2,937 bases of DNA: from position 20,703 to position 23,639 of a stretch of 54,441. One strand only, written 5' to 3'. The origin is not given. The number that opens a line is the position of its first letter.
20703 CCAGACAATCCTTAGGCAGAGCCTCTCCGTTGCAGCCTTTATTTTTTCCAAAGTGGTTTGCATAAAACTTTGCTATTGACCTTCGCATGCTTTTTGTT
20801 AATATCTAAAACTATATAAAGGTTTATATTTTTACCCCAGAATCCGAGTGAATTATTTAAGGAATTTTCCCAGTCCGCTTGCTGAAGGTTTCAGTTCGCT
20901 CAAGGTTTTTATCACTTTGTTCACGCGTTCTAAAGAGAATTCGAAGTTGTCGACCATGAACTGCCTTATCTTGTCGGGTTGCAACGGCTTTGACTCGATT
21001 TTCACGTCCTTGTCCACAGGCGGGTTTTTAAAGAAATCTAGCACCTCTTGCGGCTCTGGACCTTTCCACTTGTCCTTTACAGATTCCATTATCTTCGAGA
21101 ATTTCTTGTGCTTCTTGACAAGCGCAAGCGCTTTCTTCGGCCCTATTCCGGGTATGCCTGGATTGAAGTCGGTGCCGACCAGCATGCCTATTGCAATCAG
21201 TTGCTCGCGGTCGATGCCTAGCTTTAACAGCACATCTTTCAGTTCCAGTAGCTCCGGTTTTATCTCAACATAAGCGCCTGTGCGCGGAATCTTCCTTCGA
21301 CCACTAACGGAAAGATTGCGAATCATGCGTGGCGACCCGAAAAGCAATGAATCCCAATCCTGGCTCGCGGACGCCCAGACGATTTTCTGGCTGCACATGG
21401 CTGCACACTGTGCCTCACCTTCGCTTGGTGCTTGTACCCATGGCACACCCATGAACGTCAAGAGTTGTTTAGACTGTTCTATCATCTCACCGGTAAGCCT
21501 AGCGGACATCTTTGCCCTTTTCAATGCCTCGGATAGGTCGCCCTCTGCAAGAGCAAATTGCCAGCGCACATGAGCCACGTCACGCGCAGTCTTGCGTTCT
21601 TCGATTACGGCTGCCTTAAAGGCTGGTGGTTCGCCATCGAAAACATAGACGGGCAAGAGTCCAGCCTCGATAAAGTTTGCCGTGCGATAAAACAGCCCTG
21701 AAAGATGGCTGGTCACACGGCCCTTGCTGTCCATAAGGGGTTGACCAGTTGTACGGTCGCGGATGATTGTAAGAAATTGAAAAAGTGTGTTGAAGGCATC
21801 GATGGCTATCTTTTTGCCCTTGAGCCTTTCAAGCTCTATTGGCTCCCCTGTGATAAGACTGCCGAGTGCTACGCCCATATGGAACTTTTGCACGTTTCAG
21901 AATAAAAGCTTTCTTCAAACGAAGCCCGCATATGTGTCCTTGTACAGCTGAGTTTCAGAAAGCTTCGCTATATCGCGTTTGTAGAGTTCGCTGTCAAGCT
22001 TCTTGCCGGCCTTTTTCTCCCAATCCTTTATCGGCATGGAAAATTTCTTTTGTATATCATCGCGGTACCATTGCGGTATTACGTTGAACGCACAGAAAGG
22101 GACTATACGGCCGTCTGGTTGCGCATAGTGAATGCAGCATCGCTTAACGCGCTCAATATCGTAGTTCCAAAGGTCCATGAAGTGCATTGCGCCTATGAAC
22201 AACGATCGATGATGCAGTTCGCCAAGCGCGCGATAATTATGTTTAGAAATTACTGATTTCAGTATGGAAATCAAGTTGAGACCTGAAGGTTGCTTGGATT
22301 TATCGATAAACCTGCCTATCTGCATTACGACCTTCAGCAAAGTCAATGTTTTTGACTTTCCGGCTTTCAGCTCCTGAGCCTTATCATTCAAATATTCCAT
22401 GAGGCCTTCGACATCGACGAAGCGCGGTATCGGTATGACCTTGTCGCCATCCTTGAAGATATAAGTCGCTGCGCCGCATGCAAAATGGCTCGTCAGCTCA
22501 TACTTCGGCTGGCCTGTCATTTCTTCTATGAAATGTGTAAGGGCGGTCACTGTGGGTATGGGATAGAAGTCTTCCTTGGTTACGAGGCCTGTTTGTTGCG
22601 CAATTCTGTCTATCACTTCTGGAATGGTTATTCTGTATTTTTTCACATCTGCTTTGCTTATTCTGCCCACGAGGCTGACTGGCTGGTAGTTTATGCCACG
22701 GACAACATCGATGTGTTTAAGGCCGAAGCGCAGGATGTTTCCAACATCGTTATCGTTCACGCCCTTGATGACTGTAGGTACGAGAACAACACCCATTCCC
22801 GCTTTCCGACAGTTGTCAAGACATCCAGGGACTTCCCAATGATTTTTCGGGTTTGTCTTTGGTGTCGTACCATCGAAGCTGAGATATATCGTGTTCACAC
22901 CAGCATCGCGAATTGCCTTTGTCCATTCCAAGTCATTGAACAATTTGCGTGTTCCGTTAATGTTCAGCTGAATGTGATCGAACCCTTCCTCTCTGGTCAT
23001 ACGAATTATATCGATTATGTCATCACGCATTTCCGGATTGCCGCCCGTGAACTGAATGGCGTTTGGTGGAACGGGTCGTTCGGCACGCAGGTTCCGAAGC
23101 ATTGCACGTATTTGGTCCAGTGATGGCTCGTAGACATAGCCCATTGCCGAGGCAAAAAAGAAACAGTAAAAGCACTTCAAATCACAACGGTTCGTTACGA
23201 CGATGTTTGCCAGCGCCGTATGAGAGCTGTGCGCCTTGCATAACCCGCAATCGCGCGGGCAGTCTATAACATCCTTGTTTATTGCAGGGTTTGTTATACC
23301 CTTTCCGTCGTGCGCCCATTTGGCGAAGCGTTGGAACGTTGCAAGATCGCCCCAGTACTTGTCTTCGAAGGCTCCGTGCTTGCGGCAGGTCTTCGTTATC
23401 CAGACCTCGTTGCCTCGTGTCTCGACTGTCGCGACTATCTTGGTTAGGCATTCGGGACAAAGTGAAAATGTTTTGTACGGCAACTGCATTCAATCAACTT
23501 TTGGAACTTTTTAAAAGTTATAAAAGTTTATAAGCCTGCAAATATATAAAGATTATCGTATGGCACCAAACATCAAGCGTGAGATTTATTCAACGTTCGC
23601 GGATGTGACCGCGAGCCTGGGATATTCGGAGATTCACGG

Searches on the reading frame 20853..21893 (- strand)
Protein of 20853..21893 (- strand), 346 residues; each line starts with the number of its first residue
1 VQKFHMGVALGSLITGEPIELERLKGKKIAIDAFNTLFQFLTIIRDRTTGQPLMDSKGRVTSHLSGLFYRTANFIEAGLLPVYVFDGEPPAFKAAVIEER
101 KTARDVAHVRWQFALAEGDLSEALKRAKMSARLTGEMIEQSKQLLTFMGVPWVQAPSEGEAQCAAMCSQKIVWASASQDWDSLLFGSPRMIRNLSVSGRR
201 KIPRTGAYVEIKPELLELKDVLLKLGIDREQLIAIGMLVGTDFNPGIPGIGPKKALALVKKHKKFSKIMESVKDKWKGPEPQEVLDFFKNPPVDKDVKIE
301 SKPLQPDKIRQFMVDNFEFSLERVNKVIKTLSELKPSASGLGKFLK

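Call 93: search_protein_families(library=pfam, proteins=[window:20853-21893:-], max_evalue=0.0001)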
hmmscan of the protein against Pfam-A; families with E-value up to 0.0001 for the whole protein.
window:20853-21893:- (346 aa): 3 families
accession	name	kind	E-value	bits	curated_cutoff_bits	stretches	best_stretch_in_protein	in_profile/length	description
PF00867.23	XPG_I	-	1.2e-27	96.6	24.9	1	149-242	1-89/89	XPG I-region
PF00752.23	XPG_N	-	4.9e-15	56.3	22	1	18-105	18-99/101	XPG N-terminal domain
PF01367.25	5_3_exonuc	-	4.2e-06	27.6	40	1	230-283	4-58/97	5'-3' exonuclease, C-terminal SAM fold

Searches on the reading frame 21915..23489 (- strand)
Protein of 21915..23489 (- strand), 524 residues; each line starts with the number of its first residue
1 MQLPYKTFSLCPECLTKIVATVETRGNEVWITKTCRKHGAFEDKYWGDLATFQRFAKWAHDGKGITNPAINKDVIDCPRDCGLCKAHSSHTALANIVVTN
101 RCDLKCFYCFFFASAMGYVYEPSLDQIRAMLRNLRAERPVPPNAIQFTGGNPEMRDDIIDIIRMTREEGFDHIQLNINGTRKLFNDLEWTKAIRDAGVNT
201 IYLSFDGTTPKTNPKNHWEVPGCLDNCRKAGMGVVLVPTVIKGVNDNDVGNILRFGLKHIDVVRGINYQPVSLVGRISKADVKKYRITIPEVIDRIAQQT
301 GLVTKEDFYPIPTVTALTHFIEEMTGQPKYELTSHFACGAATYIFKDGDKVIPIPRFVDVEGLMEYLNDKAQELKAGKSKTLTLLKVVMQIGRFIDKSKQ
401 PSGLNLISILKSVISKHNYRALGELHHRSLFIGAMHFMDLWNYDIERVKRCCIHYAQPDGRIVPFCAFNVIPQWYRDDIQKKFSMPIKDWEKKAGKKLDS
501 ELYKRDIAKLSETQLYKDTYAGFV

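Call 93: search_protein_families(library=pfam, proteins=[window:21915-23489:-], max_evalue=0.0001)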
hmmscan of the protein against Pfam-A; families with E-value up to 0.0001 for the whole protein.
window:21915-23489:- (524 aa): 2 families
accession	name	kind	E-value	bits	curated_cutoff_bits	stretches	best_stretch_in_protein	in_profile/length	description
PF04055.27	Radical_SAM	-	7.8e-26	91.7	29.5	1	96-255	1-165/166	Radical SAM superfamily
PF23545.1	Zn_ribbon_HMPTM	-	1.3e-16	60.3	27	1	5-46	3-44/45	HMPTM N-terminal zinc ribbon domain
